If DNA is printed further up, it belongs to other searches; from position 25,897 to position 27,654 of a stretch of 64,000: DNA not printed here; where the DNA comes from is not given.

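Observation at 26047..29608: Orphan PafA/Dop (Pup-ligase family) enzyme in a block of unknown genes, with no Pup, proteasome or Mpa nearby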

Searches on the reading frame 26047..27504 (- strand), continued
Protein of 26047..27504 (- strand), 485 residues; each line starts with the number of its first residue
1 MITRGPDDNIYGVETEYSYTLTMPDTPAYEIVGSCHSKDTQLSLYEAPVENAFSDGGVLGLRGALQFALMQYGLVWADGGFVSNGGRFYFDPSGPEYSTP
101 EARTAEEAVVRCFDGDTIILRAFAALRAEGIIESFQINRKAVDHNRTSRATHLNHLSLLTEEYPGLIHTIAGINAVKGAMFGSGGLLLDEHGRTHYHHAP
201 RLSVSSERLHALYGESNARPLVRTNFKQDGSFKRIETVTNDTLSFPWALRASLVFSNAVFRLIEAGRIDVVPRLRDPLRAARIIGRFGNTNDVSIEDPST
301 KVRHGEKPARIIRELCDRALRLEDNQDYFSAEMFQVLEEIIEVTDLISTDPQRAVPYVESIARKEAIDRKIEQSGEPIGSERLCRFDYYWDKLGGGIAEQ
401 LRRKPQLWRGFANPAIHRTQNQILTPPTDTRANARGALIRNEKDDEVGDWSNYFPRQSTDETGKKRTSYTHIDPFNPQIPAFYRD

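Call 12: search_solved_structures(query=A1, max_evalue=1, show_alignments=5)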
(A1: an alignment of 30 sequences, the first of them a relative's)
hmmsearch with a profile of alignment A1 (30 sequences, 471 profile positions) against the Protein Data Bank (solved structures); distinct sequences matched with E-value up to 1: 10.
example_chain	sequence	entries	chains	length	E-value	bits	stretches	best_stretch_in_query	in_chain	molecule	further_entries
4b0r_A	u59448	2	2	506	3.6e-18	68.4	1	64-453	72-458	DEAMIDASE-DEPUPYLASE DOP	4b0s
5lrt_A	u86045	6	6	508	3.7e-18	68.4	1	64-453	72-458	Depupylase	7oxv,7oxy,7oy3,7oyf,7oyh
9cku_G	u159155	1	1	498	5.6e-17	64.5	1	75-454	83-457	Pup deamidase/depupylase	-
4b0t_A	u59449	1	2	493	5.2e-11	44.8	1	71-452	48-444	PUP--PROTEIN LIGASE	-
4bjr_A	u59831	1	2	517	5.3e-10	41.5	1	71-452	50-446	PUP--PROTEIN LIGASE, PROKARYOTIC UBIQUITIN-LIKE PROTEIN PUP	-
2ch7_B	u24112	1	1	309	0.25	12.9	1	298-358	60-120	METHYL-ACCEPTING CHEMOTAXIS PROTEIN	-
3ja6_H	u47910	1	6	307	0.38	12.3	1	298-358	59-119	Methyl-accepting chemotaxis protein 2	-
1ybz_A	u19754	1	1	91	0.41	12.2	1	266-323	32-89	chorismate mutase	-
2ch7_A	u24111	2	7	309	0.55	11.8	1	298-358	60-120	METHYL-ACCEPTING CHEMOTAXIS PROTEIN | Methyl-accepting chemotaxis protein 2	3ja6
5cwo_A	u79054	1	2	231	0.79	11.3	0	246-319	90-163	Designed helical repeat protein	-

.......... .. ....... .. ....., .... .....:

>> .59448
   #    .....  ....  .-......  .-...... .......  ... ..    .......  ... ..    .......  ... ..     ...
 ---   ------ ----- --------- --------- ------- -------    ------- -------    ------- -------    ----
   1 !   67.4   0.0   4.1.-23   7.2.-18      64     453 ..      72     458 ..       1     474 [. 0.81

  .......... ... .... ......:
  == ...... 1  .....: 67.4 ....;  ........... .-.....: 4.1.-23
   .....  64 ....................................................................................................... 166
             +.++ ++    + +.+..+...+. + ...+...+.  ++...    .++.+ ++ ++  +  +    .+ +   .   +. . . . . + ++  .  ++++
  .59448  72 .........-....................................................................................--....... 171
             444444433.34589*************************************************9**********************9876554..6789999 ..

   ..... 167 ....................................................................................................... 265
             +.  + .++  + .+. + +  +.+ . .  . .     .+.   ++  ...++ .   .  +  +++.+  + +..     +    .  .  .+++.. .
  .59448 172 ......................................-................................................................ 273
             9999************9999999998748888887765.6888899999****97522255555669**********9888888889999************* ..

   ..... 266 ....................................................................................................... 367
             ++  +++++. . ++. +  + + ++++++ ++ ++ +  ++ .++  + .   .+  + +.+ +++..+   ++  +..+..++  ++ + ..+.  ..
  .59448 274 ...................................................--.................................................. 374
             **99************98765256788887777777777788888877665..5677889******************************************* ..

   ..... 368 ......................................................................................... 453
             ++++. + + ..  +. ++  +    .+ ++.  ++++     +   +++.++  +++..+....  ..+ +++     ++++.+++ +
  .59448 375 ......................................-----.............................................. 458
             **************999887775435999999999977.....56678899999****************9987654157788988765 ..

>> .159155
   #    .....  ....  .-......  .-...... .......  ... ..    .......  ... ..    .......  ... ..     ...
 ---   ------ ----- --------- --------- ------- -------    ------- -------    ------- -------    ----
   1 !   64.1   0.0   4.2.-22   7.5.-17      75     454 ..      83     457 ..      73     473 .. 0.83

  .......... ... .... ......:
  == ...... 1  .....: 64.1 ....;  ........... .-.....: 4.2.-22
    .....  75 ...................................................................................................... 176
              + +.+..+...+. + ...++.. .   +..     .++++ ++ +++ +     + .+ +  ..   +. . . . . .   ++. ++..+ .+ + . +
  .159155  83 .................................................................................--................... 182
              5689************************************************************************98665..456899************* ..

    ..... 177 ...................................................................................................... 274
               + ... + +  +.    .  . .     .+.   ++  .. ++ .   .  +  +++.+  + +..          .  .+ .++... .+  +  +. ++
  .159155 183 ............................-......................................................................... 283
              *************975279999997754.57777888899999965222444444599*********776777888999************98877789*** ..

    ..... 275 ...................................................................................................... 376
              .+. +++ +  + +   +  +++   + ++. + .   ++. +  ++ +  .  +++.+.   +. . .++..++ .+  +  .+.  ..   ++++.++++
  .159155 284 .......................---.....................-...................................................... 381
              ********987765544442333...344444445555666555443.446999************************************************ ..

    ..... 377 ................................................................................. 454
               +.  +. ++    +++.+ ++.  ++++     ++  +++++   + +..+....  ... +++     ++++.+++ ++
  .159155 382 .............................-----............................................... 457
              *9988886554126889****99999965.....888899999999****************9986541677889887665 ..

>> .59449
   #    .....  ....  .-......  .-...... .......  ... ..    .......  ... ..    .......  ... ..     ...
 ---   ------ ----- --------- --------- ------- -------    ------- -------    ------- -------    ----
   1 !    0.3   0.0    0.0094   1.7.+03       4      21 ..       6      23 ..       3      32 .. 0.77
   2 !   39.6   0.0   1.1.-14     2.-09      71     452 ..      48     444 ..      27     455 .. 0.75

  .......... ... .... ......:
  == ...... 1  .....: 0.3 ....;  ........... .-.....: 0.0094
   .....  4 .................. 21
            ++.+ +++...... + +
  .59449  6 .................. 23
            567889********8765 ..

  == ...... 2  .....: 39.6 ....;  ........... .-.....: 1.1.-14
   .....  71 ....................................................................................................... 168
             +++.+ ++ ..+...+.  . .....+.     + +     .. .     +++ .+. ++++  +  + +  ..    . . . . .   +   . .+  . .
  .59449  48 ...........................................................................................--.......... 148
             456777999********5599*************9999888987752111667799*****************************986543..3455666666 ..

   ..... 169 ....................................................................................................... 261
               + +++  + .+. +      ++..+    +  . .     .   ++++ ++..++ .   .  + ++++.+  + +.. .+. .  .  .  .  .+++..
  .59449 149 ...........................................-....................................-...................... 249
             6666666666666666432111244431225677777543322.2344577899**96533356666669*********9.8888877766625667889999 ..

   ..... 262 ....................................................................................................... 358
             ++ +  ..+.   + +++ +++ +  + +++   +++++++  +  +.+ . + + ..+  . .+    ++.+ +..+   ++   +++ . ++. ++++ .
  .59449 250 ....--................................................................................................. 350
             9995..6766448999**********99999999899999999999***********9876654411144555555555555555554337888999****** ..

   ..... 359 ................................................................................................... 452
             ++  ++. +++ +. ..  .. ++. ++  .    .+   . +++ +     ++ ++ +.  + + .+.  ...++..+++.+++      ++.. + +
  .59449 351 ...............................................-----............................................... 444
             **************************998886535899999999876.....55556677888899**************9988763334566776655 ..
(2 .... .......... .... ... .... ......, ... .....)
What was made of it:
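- It is closer to Dop than to PafA (call 12).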

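Call 13: find_related_loci(query=A1, collection=genome_contigs, flank=10000)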
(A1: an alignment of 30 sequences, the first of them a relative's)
Query A1 (485 aa) in genome_contigs; peptide patterns used: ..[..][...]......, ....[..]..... (x = any residue, [..] = any of these).
31 stretches matched a pattern; 13 encode a relative of the query (tblastn E <= 1e-3); 13 distinct loci.
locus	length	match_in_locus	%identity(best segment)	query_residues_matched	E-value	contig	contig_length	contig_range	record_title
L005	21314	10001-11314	47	1-440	2e-122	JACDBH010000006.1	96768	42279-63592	MAG: Candidatus Saccharibacteria bacterium isolate MGR_bin277 SD2897-2912_k127_3367056, whole genome shotgun sequence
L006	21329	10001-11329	44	9-452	9e-117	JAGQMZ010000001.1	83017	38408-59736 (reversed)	MAG: Candidatus Saccharibacteria bacterium isolate HKST-UBA55 NODE_1_length_83017_cov_5.069085, whole genome shotgun seq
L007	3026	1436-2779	45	1-450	5e-118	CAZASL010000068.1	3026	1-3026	MAG TPA_asm: uncultured Candidatus Saccharibacteria bacterium isolate SRP200132_co1_490 genome assembly, contig: NODE_71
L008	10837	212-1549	45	1-450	1e-113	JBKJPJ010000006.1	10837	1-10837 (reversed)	MAG: Candidatus Saccharimonadales bacterium isolate ant_bin.454 k117_2934868, whole genome shotgun sequence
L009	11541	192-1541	44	6-450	1e-109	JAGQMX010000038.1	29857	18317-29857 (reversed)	MAG: Candidatus Saccharibacteria bacterium isolate HKST-UBA53 2011-04-20_1_(paired)_contig_132628, whole genome shotgun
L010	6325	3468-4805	43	9-453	1e-103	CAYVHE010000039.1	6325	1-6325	MAG TPA_asm: uncultured Candidatus Saccharibacteria bacterium isolate SRP216583_co1_158 genome assembly, contig: NODE_13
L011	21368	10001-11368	42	2-452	3e-99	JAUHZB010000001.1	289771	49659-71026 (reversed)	MAG: bacterium isolate 3_bin.93 NODE_78_length_289771_cov_1.747283, whole genome shotgun sequence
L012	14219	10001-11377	38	10-470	2e-94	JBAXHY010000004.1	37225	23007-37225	MAG: bacterium isolate ELA335 MAG335_4, whole genome shotgun sequence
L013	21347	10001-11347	47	1-451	3e-125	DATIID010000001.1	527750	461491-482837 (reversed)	MAG TPA_asm: Candidatus Saccharimonadales bacterium isolate SMAG_U15655 k141_160847, whole genome shotgun sequence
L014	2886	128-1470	52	10-459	2e-80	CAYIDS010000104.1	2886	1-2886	MAG TPA_asm: uncultured Candidatus Saccharimonas sp. isolate ERP119705_co18_46 genome assembly, contig: NODE_55216_lengt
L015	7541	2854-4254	35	10-454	2e-75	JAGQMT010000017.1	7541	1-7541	MAG: Candidatus Saccharibacteria bacterium isolate HKST-UBA49 NODE_17_length_7541_cov_2.756699, whole genome shotgun seq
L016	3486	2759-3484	42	10-254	2e-51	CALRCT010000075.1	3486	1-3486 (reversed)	MAG: uncultured Candidatus Saccharimonas sp. isolate RH-23may17-261 genome assembly, contig: RH-23may17-C251338, whole g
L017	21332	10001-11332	45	6-450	1e-115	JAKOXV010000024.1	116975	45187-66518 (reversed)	MAG: bacterium isolate JPNG_metabat.9 k201_40815, whole genome shotgun sequence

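Call 31: predict_structure(alignment_id=A1)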
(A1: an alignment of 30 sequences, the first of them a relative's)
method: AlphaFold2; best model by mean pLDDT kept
length: 485 residues; sequences in the alignment: 30
mean_pLDDT: 84.7   pTM: 0.89
mean pLDDT of the five models: 84.7, 83.0, 82.9, 82.7, 81.7
residues with pLDDT >= 90: 257; 70-90: 156; 50-70: 44; < 50: 28
segments of 3 or more residues with pLDDT < 50: 33-40, 42-58, 144-146
pLDDT, mean of each block of 10 residues (from residue 1): 78 88 73 47 47 46 83 87 91 83 95 93 90 86 53 90 92 94 89 90 86 82 89 80 89 95 91 94 95 90 94 96 84 97 97 96 97 95 89 92 91 68 93 91 64 73 83 89 73
secondary structure, 60 per line:
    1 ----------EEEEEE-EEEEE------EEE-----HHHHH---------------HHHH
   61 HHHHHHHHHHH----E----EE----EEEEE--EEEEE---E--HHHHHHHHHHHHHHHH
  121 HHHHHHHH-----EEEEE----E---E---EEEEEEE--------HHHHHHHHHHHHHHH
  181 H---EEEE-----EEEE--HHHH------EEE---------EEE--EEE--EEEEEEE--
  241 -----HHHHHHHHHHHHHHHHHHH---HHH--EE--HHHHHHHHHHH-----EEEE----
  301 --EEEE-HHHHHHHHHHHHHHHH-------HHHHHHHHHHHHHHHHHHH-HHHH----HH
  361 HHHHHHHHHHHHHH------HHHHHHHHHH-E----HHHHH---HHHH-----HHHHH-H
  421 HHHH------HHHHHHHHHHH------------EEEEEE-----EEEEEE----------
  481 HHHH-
elements in order: E11-16 E18-22 E29-31 H37-41 H57-71 E87-91 E94-98 H105-128 E134-138 E151-157 H166-181 E185-188 E194-197 H200-203 E210-212 E222-224 E227-229 E232-238 H246-264 H277-287 E293-296 E303-306 H308-323 H331-349 H351-354 H359-374 H381-390 H397-401 H405-408 H414-418 H420-424 H431-441 E454-459 E465-470 H481-484
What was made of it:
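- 26047..27504 (-): 485-aa stand-alone Pup_ligase-family (Dop-like) enzyme of the Saccharibacteria-specific clade. This is the only feature that belongs to the finding. AF2 pLDDT 84.7, pTM 0.89 (call 31).
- On Pup_ligase family (Pfam PF03136): AF2 pTM 0.89 (call 31).
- AF2 pLDDT 84.7 (call 31).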

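Call 33: fold_search(model_id=the predicted structure, library=pdb)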
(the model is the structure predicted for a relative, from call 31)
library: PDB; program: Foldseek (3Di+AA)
matches with E <= 10: 347; with E <= 0.001: 34
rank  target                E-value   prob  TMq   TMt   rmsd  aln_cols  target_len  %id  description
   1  4b0r                  7.3e-21  1.00  0.75  0.79   4.2       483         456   18  Structure of the Deamidase-Depupylase Dop of the Prokaryotic Ubiquitin-like Modification Pathway (released 2012-09-12)
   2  7oyh_A                2.0e-20  1.00  0.73  0.75   4.6       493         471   18  Crystal structure of depupylase Dop in complex with Pup and ADP/tetrafluoromagnesate (released 2021-12-01)
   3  5lrt                  3.9e-20  1.00  0.74  0.77   4.7       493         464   18  Structure of the Deamidase-Depupylase Dop of the Prokaryotic Ubiquitin-like Modification Pathway in Complex with ADP and (released 2017-02-01)
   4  7oxy_A                7.9e-20  1.00  0.72  0.74   4.6       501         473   17  Crystal structure of depupylase Dop in complex with Pup and AMP-PCP (released 2021-12-01)
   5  4bjr_B                1.1e-19  1.00  0.72  0.71   5.1       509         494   18  Crystal structure of the complex between Prokaryotic Ubiquitin-like Protein Pup and its Ligase PafA (released 2013-05-01)
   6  4bjr_A                1.4e-19  1.00  0.71  0.69   4.9       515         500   18  Crystal structure of the complex between Prokaryotic Ubiquitin-like Protein Pup and its Ligase PafA (released 2013-05-01)
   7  9cku_G                5.9e-19  1.00  0.66  0.82   4.4       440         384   19  Complex of M. smegmatis Dop with M. tuberculosis CoaX and Pup91 (released 2024-11-13)
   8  7oy3_A                7.2e-19  1.00  0.72  0.74   4.7       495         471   18  Crystal structure of depupylase Dop in complex with phosphorylated Pup and ADP (released 2021-12-01)
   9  7oxv                  1.1e-18  1.00  0.74  0.72   4.5       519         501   16  Crystal structure of depupylase Dop in the Dop-loop-inserted state (released 2021-12-01)
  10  4b0t_B                4.3e-15  1.00  0.66  0.68   4.4       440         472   20  Structure of the Pup Ligase PafA of the Prokaryotic Ubiquitin-like Modification Pathway in Complex with ADP (released 2012-09-12)
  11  4b0t_A                7.4e-15  1.00  0.66  0.68   7.8       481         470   18  Structure of the Pup Ligase PafA of the Prokaryotic Ubiquitin-like Modification Pathway in Complex with ADP (released 2012-09-12)
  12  1r8g_A                3.9e-06  1.00  0.36  0.47   9.2       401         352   12  Structure and function of YbdK (released 2004-08-17)
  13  1tt4_A                4.3e-06  1.00  0.44  0.57   6.2       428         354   10  Structure of NP459575, a predicted glutathione synthase from Salmonella typhimurium (released 2004-08-17)
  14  1r8g_B                1.5e-05  1.00  0.40  0.51   7.6       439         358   10  Structure and function of YbdK (released 2004-08-17)
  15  5zlp_A                3.1e-05  1.00  0.31  0.31  10.2       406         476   10  Crystal structure of glutamine synthetase from helicobacter pylori (released 2018-08-29)
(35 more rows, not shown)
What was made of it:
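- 26047..27504 (-): Foldseek top hits are Dop 4b0r (TM 0.75/0.79) and PafA 4bjr (0.72) (call 33).
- On Pup_ligase family (Pfam PF03136): The top 11 Foldseek hits are all Dop or PafA chains, TM 0.66-0.82 (call 33).
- Closest known: Dop. Same: Same fold (TM 0.75-0.79, call 33).
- Foldseek gives Dop TM 0.75-0.79 and PafA 0.66-0.72, while YbdK, GS and GCL score 0.47 or less (call 33). It has the same superfamily fold and acyl-phosphate chemistry (call 33).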

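Call 35: search_protein_representatives(alignment_id=A1)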
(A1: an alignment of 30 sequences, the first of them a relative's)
Query: 30 sequences, 471 profile positions. Proteins with E-value up to 0.001 (for the whole library): 1078; up to 1e-10: 331; up to 1e-30: 45. The best 150 are listed.
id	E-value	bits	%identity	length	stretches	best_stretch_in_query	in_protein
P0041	2.7e-196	669.0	-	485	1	1-467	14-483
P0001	1.0e-181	621.0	-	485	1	1-457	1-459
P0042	1.6e-174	597.2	-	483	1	6-467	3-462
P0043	2.3e-172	590.1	-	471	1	1-466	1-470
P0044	5.7e-172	588.8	-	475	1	3-466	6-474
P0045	1.3e-171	587.6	-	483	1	2-466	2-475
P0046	2.3e-169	580.2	-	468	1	2-467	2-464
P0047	2.4e-162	557.1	-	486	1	8-467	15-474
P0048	1.8e-161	554.1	-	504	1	2-467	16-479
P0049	4.2e-155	533.2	-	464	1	7-464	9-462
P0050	3.5e-151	520.2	-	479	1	6-469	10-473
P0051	1.4e-146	505.1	-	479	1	1-451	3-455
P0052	2.1e-140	484.7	-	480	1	5-465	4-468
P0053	1.4e-132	458.9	-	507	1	1-465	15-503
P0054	6.3e-131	453.5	-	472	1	8-466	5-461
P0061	4.0e-76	272.8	-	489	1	1-442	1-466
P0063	9.7e-65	235.2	-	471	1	53-468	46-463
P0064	8.5e-60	218.9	-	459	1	10-466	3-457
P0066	1.6e-50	188.4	-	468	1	48-462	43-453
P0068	2.5e-47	177.8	-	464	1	75-441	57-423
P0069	3.7e-47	177.3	-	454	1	62-457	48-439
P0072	1.5e-39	152.2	-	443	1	73-459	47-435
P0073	6.7e-38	146.7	-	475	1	72-467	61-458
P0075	3.1e-34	134.6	-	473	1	75-443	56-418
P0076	2.3e-33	131.8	-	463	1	66-464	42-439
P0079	1.1e-31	126.2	-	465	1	73-453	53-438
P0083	4.8e-31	124.1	-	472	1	77-458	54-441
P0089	1.3e-28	116.2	-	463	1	74-442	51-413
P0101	1.4e-24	102.8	-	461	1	72-457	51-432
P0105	3.8e-24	101.4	-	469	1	69-457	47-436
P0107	4.4e-24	101.2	-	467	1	62-454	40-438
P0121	1.7e-22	95.9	-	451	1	75-456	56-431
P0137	2.8e-21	91.9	-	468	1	74-458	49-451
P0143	7.8e-21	90.5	-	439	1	53-453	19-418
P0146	1.3e-20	89.7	-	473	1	69-456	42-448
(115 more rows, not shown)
